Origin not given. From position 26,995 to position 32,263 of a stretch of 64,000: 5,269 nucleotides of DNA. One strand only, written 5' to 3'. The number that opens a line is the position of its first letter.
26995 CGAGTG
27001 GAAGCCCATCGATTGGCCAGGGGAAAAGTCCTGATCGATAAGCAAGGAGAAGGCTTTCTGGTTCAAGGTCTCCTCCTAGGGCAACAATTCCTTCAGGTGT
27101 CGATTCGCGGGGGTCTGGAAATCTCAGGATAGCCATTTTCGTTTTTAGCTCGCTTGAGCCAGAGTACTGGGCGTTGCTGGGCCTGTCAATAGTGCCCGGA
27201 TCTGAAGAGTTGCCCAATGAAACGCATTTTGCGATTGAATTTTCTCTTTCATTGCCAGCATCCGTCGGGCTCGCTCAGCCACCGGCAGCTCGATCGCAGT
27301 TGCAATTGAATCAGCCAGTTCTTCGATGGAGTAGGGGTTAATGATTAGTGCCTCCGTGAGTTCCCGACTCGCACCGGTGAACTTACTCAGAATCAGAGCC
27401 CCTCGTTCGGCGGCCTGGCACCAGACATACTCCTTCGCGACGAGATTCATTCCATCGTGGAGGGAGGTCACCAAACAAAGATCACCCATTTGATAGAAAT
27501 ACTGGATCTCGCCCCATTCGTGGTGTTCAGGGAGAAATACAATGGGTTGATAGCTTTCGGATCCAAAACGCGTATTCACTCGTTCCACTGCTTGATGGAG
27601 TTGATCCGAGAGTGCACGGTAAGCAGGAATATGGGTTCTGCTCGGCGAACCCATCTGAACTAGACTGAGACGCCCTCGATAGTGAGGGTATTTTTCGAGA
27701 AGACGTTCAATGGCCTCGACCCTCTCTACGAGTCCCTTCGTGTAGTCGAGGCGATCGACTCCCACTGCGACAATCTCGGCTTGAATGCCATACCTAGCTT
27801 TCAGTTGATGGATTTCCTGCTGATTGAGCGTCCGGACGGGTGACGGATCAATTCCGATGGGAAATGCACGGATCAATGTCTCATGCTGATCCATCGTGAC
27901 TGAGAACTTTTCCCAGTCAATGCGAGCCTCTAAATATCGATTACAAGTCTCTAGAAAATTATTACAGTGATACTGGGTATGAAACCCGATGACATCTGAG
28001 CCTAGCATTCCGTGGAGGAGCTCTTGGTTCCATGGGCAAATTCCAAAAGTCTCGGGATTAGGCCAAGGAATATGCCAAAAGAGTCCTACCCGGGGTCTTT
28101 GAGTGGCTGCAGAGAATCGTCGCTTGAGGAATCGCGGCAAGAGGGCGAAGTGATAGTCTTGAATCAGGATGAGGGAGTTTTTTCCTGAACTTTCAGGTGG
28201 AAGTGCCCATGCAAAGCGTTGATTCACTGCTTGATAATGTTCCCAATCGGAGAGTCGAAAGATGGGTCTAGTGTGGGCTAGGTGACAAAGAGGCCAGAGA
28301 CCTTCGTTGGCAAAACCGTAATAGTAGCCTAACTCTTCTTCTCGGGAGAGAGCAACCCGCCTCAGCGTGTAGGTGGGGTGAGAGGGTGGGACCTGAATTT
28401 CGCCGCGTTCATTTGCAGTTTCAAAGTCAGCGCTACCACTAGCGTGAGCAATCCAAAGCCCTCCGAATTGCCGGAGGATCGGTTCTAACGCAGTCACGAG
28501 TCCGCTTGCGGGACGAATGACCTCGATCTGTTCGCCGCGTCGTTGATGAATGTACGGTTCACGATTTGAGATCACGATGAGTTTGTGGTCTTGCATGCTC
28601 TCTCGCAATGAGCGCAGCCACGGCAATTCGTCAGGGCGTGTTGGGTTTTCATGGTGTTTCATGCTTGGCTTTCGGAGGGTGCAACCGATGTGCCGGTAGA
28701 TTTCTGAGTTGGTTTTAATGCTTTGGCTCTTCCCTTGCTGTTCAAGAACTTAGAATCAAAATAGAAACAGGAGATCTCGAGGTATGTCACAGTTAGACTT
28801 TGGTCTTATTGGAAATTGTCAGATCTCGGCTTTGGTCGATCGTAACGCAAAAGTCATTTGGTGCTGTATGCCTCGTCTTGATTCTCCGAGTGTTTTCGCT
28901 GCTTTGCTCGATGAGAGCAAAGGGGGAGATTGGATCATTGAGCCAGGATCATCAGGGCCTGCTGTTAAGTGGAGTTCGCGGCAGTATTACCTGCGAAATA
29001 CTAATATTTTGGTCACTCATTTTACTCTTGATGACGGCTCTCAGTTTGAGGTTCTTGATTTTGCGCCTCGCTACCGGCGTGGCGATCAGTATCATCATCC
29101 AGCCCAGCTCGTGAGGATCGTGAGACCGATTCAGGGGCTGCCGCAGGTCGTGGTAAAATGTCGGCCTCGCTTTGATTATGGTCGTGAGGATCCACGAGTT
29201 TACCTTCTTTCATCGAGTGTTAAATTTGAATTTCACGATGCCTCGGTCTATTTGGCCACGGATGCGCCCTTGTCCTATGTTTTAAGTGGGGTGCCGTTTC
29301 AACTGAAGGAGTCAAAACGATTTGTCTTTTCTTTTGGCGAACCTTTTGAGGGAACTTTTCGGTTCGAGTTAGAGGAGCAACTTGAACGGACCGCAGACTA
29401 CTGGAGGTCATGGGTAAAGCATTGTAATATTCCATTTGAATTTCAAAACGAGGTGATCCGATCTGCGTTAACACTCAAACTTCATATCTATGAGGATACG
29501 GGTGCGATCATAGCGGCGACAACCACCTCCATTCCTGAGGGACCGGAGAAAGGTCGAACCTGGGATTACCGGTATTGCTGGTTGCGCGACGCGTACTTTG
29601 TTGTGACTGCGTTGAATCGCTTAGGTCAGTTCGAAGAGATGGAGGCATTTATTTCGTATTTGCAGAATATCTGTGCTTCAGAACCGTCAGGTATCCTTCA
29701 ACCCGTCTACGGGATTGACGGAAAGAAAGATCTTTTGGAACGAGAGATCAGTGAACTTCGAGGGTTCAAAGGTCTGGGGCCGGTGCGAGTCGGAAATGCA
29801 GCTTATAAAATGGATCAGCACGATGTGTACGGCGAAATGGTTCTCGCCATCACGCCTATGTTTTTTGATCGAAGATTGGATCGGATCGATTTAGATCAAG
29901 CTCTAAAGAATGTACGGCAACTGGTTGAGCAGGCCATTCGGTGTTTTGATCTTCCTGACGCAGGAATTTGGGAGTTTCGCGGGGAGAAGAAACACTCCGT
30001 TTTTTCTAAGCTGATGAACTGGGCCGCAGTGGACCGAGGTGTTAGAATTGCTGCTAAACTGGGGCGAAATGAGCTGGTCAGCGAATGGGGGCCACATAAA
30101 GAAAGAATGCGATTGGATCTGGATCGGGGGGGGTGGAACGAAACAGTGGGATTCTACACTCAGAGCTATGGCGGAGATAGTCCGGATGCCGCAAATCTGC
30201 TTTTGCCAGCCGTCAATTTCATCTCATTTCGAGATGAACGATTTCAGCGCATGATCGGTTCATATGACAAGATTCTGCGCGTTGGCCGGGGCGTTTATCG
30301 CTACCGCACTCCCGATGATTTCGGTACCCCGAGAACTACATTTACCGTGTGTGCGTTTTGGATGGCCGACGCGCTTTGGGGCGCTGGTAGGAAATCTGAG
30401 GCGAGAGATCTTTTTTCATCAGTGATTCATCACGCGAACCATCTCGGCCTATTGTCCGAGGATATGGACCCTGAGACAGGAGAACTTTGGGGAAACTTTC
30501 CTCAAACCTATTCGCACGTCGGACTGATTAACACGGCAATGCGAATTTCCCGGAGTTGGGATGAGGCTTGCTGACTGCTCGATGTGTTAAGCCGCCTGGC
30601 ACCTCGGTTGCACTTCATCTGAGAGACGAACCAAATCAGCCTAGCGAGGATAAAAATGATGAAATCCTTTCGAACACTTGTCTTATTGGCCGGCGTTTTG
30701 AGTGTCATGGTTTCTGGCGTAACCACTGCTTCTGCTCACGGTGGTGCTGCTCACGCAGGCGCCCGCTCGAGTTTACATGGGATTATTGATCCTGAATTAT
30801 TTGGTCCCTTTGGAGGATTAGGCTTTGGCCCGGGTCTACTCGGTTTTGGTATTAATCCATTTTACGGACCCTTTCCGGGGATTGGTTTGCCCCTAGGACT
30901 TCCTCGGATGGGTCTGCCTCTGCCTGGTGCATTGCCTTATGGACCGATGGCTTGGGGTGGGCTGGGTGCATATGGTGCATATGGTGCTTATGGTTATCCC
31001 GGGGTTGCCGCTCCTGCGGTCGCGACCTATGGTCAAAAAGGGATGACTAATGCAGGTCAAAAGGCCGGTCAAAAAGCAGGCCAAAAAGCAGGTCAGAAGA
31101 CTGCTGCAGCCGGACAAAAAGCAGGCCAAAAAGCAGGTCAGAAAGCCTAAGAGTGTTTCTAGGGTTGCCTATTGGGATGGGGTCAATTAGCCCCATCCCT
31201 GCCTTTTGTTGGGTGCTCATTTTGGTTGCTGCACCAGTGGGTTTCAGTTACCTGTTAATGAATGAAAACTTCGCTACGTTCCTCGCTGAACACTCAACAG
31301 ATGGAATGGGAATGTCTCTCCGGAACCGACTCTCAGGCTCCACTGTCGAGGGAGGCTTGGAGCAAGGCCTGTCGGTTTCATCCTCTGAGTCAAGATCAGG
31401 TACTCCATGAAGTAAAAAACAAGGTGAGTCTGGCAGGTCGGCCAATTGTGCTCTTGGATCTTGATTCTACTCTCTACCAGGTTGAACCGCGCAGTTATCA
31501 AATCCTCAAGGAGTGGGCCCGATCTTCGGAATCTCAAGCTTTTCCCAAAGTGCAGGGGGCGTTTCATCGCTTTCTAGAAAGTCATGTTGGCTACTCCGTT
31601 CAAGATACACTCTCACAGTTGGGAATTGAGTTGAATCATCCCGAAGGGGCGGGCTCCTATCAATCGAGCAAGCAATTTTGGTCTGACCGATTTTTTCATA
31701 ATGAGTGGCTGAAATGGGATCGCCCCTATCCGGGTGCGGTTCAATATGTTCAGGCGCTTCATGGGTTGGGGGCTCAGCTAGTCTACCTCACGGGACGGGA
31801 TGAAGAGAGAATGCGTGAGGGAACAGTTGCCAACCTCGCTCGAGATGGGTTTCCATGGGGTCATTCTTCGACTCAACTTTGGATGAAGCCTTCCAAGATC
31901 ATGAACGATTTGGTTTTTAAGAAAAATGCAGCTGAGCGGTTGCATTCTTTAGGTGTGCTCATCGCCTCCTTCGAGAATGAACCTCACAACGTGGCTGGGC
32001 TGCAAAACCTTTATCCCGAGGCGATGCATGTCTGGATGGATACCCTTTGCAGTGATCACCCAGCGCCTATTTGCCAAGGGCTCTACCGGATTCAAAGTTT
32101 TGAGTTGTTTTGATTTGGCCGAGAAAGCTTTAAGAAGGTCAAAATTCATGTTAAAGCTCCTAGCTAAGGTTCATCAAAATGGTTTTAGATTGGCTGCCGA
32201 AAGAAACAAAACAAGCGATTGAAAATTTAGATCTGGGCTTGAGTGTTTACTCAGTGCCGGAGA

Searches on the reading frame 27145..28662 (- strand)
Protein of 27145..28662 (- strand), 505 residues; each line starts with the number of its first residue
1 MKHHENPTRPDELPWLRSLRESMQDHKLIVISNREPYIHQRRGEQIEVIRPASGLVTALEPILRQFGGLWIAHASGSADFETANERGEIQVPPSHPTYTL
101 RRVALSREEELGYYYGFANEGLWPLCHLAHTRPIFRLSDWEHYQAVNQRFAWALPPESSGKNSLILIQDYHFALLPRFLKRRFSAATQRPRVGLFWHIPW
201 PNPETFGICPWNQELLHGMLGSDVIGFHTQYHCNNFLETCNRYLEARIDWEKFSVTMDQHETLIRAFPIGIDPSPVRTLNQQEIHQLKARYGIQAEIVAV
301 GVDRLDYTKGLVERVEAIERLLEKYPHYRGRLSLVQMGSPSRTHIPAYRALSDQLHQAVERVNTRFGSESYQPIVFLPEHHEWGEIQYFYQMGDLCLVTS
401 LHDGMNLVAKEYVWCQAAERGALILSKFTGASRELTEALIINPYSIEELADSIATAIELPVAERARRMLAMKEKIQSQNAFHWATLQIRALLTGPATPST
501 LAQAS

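Call 26: search_protein_families(library=pfam, proteins=[window:27145-28662:-], max_evalue=0.0001)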
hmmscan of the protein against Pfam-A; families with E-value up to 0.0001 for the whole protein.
window:27145-28662:- (505 aa): 1 family
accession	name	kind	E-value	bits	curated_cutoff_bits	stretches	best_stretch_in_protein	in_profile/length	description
PF00982.27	Glyco_transf_20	-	3.3e-115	386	32.5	1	27-491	2-471/473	Glycosyltransferase family 20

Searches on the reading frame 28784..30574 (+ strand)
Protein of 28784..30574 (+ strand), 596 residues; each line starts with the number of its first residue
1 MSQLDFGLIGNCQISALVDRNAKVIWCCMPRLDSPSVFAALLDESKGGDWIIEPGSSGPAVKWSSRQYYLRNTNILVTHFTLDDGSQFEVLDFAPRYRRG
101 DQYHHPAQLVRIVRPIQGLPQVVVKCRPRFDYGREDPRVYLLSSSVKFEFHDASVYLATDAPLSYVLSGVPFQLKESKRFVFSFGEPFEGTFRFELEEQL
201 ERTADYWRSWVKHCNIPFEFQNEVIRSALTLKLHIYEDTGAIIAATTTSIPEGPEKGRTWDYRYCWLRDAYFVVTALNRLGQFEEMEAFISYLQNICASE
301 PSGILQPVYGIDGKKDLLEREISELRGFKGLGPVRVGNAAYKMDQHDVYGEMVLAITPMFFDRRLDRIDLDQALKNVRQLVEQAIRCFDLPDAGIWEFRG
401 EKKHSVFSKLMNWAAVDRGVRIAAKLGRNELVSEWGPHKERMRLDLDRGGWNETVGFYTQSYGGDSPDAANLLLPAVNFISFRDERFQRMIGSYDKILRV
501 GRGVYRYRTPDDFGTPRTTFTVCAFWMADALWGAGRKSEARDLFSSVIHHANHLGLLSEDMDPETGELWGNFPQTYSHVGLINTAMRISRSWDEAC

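Call 26: search_protein_families(library=pfam, proteins=[window:28784-30574:+], max_evalue=0.0001)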
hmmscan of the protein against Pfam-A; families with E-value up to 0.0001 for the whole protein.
window:28784-30574:+ (596 aa): 2 families
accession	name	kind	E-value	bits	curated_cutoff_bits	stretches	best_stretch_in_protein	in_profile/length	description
PF00723.27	Glyco_hydro_15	-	1.6e-55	189.2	22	1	223-585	6-426/427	Glycosyl hydrolases family 15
PF19291.4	TREH_N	-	2.8e-14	53.3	23.1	1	8-176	20-164/211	Trehalase-like, N-terminal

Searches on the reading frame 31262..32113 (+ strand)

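Call 26: search_protein_families(library=pfam, proteins=[window:31262-32113:+], max_evalue=0.0001)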
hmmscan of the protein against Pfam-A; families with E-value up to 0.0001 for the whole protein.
window:31262-32113:+ (283 aa): 2 families
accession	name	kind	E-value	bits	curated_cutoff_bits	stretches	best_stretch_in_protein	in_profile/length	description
PF03767.20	Acid_phosphat_B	-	2.4e-09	37.5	27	1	134-229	95-193/230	HAD superfamily, subfamily IIIB (Acid phosphatase)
PF00702.32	Hydrolase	-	2.1e-07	32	26.4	1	62-185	3-129/191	haloacid dehalogenase-like hydrolase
